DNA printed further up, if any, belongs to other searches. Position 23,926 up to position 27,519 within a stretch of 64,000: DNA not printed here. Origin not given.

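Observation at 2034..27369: L-arabinofuranoside utilisation locus with three GH127 paralogs plus GH51, a BNR beta-propeller and an araB-araD-isomerase operon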

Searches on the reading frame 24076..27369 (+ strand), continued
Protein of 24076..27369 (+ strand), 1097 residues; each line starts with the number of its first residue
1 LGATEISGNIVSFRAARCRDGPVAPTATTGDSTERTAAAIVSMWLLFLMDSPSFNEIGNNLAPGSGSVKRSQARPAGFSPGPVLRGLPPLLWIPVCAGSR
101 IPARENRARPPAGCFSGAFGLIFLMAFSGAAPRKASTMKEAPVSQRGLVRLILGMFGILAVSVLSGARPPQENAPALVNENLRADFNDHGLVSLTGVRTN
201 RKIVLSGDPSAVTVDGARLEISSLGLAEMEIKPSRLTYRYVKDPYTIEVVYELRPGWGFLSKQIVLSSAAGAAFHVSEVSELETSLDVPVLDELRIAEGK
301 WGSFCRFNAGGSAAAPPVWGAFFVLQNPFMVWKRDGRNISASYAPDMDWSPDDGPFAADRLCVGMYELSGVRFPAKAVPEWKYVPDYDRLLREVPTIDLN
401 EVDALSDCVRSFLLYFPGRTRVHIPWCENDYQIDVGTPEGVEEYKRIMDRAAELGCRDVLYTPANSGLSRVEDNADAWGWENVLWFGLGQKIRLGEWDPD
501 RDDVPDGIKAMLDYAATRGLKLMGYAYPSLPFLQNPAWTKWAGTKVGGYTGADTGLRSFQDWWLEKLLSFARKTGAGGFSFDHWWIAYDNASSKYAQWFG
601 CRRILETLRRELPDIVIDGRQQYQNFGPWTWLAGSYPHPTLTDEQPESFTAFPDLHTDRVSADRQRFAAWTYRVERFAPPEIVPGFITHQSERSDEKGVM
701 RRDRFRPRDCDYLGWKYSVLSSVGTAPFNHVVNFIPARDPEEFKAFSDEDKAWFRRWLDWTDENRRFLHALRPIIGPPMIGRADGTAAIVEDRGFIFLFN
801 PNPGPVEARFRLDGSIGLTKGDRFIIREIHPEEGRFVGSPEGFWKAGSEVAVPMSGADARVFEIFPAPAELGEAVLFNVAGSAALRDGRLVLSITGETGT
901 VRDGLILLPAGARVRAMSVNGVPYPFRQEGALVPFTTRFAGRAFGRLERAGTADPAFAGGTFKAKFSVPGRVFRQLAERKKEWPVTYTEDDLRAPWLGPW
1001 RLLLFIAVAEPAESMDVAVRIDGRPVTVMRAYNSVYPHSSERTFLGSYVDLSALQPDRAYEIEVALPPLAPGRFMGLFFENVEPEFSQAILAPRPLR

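Call 36: find_related_loci(query=A1, collection=genome_contigs, flank=10000)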
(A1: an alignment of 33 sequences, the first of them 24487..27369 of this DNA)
Query A1 (960 aa) in genome_contigs; peptide patterns used: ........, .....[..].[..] (x = any residue, [..] = any of these).
194 stretches matched a pattern; 167 encode a relative of the query (tblastn E <= 1e-3); the best 80 are kept; 80 distinct loci.
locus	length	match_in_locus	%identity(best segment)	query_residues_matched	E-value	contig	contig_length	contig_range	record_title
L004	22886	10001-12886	75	1-960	0e+0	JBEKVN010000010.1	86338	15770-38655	MAG: Candidatus Aminicenantales bacterium isolate SPRUCE 605 SPRUCE_605_10, whole genome shotgun sequence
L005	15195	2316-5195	74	2-953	0e+0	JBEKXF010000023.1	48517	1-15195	MAG: Candidatus Aminicenantales bacterium isolate SPRUCE 645 SPRUCE_645_23, whole genome shotgun sequence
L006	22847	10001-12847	74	14-956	0e+0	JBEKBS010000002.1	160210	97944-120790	MAG: Candidatus Aminicenantales bacterium isolate SPRUCE 141 SPRUCE_141_2, whole genome shotgun sequence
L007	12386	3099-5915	72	21-960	0e+0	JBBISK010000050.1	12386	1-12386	MAG: Candidatus Aminicenantes bacterium isolate QNF170220_bin_371 NODE_5762_length_12386_cov_4.111345, whole genome shot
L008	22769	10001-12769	73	40-960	0e+0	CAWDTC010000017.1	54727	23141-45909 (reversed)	MAG: Candidatus Aminicenantes bacterium isolate MFD04492.bin.2.50 genome assembly, contig: contig_33824, whole genome sh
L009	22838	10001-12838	72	14-953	0e+0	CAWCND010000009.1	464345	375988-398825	MAG: Candidatus Aminicenantes bacterium isolate MFD03726.bin.3.73 genome assembly, contig: contig_11836, whole genome sh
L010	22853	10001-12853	71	9-959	0e+0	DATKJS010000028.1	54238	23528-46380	MAG TPA_asm: Terriglobales bacterium isolate SMAG_U14636 k141_2539971, whole genome shotgun sequence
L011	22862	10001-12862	68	1-953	0e+0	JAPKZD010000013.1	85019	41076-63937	MAG: Candidatus Aminicenantes bacterium isolate LacPavin_0419_WC70L_MAG_62_11 LacPavin_0419_WC70L_scaffold_765921, whole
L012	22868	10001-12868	68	2-956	0e+0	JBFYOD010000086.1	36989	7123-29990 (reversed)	MAG: Candidatus Aminicenantes bacterium isolate PPR_0111 PPR_0111.fa_k121_102174, whole genome shotgun sequence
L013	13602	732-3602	68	1-956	0e+0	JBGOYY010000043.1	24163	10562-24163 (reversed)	MAG: Candidatus Aminicenantia bacterium isolate OBJ_0618_130150_31 k141_2658496_length_24163_cov_60.7622, whole genome s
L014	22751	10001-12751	68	40-956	0e+0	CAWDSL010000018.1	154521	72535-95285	MAG: uncultured bacterium isolate MFD00709.bin.2.117 genome assembly, contig: contig_47605, whole genome shotgun sequenc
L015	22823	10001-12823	67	17-956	0e+0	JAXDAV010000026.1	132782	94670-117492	MAG: Candidatus Aminicenantes bacterium isolate POMEDNA-B01 Raw1_k127_1097597, whole genome shotgun sequence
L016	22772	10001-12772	68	39-956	0e+0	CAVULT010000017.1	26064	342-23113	MAG: Candidatus Aminicenantes bacterium isolate MFD01872.bin.3.371 genome assembly, contig: contig_164223, whole genome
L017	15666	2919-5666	67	40-954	0e+0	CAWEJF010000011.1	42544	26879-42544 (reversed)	MAG: Candidatus Aminicenantes bacterium isolate MFD05942.bin.2.296 genome assembly, contig: contig_6567, whole genome sh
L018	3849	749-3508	67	39-958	0e+0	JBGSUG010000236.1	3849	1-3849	MAG: Candidatus Aminicenantales bacterium isolate JTS-AC427 k141_3675049, whole genome shotgun sequence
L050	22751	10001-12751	52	40-950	0e+0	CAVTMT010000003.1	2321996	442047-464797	MAG: uncultured bacterium isolate MFD05942.bin.1.375 genome assembly, contig: contig_21679, whole genome shotgun sequenc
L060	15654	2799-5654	47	20-960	0e+0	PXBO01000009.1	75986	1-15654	MAG: Opitutia bacterium isolate T3Sed10_256R1 T3-Sed10-C196, whole genome shotgun sequence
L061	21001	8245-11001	51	37-951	0e+0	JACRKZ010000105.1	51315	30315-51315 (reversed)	MAG: Armatimonadetes bacterium isolate NC_groundwater_1868_Pr3_B-0.1um_69_17 SR2-18-B1_coassembly_168127, whole genome s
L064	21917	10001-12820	46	21-958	0e+0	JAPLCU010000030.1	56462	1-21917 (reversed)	MAG: Armatimonadota bacterium isolate LacPavin_0920_SED3_MAG_51_14 LacPavin_0920_SED3_scaffold_1447159, whole genome sho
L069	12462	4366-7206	48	14-953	0e+0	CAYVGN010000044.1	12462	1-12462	MAG TPA_asm: uncultured Acidobacteriota bacterium isolate SRP231805_co1_164 genome assembly, contig: NODE_3757_length_12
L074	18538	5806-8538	50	42-953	0e+0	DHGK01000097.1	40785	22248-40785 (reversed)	MAG TPA_asm: Planctomycetes bacterium UBA4800 UBA4800_contig_17963, whole genome shotgun sequence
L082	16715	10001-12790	46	32-957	0e+0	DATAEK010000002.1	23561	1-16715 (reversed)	MAG TPA_asm: Vicinamibacterales bacterium isolate SMAG_U6775 k141_5676860, whole genome shotgun sequence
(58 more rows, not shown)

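Call 48: search_protein_families(library=pfam, alignment_id=A2, max_evalue=0.00001)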
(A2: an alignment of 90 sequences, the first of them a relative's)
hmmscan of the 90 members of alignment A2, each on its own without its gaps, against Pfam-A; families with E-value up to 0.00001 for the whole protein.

A. member 1, L033:4973-6637:- (554 aa): 0 families

B. families by the number of members that match (of 90 scanned): 159 families (the first 25 are shown)
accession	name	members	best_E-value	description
PF13385.13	Laminin_G_3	5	1.5e-32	Concanavalin A-like lectin/glucanases superfamily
PF07944.18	Beta-AFase-like_GH127_cat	4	3e-134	Beta-L-arabinofuranosidase, GH127 catalytic domain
PF20736.2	Glyco_hydro127M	4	1.3e-29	Beta-L-arabinofuranosidase, GH127 middle domain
PF01208.23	URO-D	4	8e-26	Uroporphyrinogen decarboxylase (URO-D)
PF19527.4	DUF6055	3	9.3e-37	Family of unknown function (DUF6055)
PF22725.1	GFO_IDH_MocA_C3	3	1.3e-22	GFO/IDH/MocA C-terminal domain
PF01408.29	GFO_IDH_MocA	3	7.3e-21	Oxidoreductase family, NAD-binding Rossmann fold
PF03150.19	CCP_MauG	2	3.6e-56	Di-haem cytochrome c peroxidase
PF14376.11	Haem_bd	2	3.5e-42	Haem-binding domain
PF04616.20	Glyco_hydro_43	2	4.5e-41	Glycosyl hydrolases family 43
PF02518.31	HATPase_c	2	1.4e-25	Histidine kinase-, DNA gyrase B-, and HSP90-like ATPase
PF07969.17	Amidohydro_3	2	4.6e-22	Amidohydrolase family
PF00528.27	BPD_transp_1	2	2.1e-21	Binding-protein-dependent transport system inner membrane component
PF13229.12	Beta_helix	2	1.2e-19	Right handed beta helix region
PF00248.27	Aldo_ket_red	2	5.5e-19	Aldo/keto reductase family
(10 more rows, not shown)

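Call 58: search_dna_similar(query=window:24487-27369:+, collection=plasmids, mode=protein, max_evalue=0.001, max_rows=15)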
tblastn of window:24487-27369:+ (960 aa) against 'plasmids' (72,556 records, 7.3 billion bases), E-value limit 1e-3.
No match.

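Call 63: search_protein_representatives(alignment_id=A1)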
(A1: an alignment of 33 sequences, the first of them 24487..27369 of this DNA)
Query: 33 sequences, 962 profile positions. Proteins with E-value up to 0.001 (for the whole library): 1531; up to 1e-10: 1003; up to 1e-30: 390. The best 150 are listed.
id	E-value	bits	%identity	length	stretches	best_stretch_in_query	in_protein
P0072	0.0e+00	1742.0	-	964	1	18-960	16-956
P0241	0.0e+00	1269.9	-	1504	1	27-955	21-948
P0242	0.0e+00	1216.2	-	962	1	19-955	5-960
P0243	0.0e+00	1214.1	-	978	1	20-955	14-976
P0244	0.0e+00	1204.8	-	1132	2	150-950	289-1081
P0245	0.0e+00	1198.0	-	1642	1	34-955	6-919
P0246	0.0e+00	1173.9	-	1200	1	35-955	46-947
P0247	0.0e+00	1143.0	-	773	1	33-804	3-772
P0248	0.0e+00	1127.1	-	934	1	23-955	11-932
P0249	0.0e+00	1073.5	-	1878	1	25-955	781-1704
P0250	0.0e+00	1036.7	-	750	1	240-955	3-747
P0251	2.2e-297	1005.6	-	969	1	29-954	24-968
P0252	1.4e-282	956.7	-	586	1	373-954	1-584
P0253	2.4e-262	889.7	-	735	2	129-722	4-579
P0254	9.9e-251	851.2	-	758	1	34-625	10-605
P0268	8.6e-162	556.9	-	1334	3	561-954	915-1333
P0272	1.1e-153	530.1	-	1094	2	36-731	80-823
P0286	1.3e-133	463.6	-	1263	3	256-792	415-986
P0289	5.4e-131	454.9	-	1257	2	258-951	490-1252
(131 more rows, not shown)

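Call 64: search_protein_families(library=pfam, proteins=[P0241, P0245, P0249, P0268, P0286, P0289, P0272], max_evalue=0.0001)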
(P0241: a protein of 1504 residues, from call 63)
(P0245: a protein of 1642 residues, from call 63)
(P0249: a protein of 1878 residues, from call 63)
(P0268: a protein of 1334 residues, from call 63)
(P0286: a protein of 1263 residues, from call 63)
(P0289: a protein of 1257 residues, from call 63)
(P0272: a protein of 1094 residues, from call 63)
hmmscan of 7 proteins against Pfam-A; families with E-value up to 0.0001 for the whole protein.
P0241 (1504 aa): 1 family
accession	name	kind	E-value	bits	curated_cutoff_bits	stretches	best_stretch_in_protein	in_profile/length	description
PF13620.12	CarboxypepD_reg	-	1.4e-15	57.8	32.3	2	1046-1128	2-81/82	Carboxypeptidase regulatory-like domain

P0245 (1642 aa): 2 families
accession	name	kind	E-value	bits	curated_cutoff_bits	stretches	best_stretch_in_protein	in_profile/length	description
PF13385.13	Laminin_G_3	-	1.5e-19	71.1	27.6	1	1391-1560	3-151/151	Concanavalin A-like lectin/glucanases superfamily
PF07081.18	DUF1349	-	1.8e-05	25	32.4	1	986-1140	30-177/179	Protein of unknown function (DUF1349)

P0249 (1878 aa): 2 families
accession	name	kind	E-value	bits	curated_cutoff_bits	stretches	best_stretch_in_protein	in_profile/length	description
PF16640.11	Big_3_5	-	2e-26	92.8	35.5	2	698-786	1-87/88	Bacterial Ig-like domain (group 3)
PF12951.13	PATR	-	3.5e-23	81.8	27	3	518-547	1-30/30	Passenger-associated-transport-repeat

P0268 (1334 aa): 0 families

P0286 (1263 aa): 1 family
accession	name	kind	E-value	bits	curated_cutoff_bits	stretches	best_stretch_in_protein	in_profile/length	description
PF14295.12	PAN_4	-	3e-06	27.6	27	1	43-82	14-51/51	PAN domain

P0289 (1257 aa): 2 families
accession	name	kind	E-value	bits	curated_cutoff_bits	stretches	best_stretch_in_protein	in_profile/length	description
PF14295.12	PAN_4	-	2.4e-11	43.9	27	2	317-360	8-51/51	PAN domain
PF00024.32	PAN_1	-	8.6e-06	26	21.4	0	324-360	20-52/76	PAN domain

P0272 (1094 aa): 1 family
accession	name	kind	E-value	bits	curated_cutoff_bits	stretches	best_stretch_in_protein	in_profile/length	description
PF14295.12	PAN_4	-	7.4e-10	39.2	27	1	7-48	12-51/51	PAN domain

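Call 72: fold_search(model_id=the predicted structure, library=pdb)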
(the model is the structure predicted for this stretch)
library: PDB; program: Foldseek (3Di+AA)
matches with E <= 10: 1393; with E <= 0.001: 423
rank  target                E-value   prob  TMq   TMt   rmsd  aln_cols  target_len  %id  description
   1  8a1a_A                8.3e-16  1.00  0.28  0.22  23.3      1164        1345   10  Structure of a leucinostatin derivative determined by host lattice display : L1F11V1 construct (released 2022-12-07)
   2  6qev_B                2.8e-15  1.00  0.29  0.22  24.1      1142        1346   10  EngBF DARPin Fusion 4b B6 (released 2019-11-06)
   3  8a19_A                2.9e-15  1.00  0.28  0.22  23.5      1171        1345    8  Structure of a leucinostatin derivative determined by host lattice display : L1E4V1 construct (released 2022-12-07)
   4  2zxq                  3.1e-15  1.00  0.30  0.25  21.9      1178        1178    9  Crystal structure of endo-alpha-N-acetylgalactosaminidase from Bifidobacterium longum (EngBF) (released 2009-06-16)
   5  6qfk_A                3.9e-15  1.00  0.31  0.24  22.9      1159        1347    9  EngBF DARPin Fusion 4b G10 (released 2019-11-06)
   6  2yfn                  5.6e-15  1.00  0.40  0.52   9.5       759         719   11  galactosidase domain of alpha-galactosidase-sucrose kinase, AgaSK (released 2011-09-28)
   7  8k1a_A                7.2e-15  1.00  0.42  0.53   8.5       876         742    9  the wild-typed alpha-galactosidase 5 (released 2024-07-17)
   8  6qfo                  2.1e-14  1.00  0.27  0.21  23.7      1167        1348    8  EngBF DARPin Fusion 9b 3G124 (released 2019-11-06)
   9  9ayu_A                2.2e-14  1.00  0.35  0.47  10.9       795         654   11  Structure of the A type blood alpha-D-galactosamine galactosaminidase D463A mutant from Flavonifractor plautii (released 2024-12-18)
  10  2xn0_A                2.5e-14  1.00  0.43  0.55   8.3       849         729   10  Structure of alpha-galactosidase from Lactobacillus acidophilus NCFM, PtCl4 derivative (released 2011-08-10)
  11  9awt_A                3.6e-14  1.00  0.33  0.44  11.7       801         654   12  Structure of the A type blood alpha-D-galactosamine galactosaminidase from Flavonifractor plautii in complex with GalN (released 2024-12-18)
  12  4fnr_A                3.8e-14  1.00  0.41  0.52   9.8       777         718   10  Crystal structure of GH36 alpha-galactosidase AgaA from Geobacillus stearothermophilus (released 2012-10-03)
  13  8k7v_D                4.7e-14  1.00  0.41  0.51   8.9       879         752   10  the alpha-galactosidase 5 with inhibitor ABP2 (released 2024-07-31)
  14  4fnq                  6.6e-14  1.00  0.39  0.50   9.7       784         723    9  Crystal structure of GH36 alpha-galactosidase AgaB from Geobacillus stearothermophilus (released 2012-10-03)
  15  8x1b                  7.0e-14  1.00  0.32  0.42  11.8       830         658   10  Cryo-EM structure of FpGalactosaminidase from Flavonifractor plautii in apo state (released 2024-11-13)
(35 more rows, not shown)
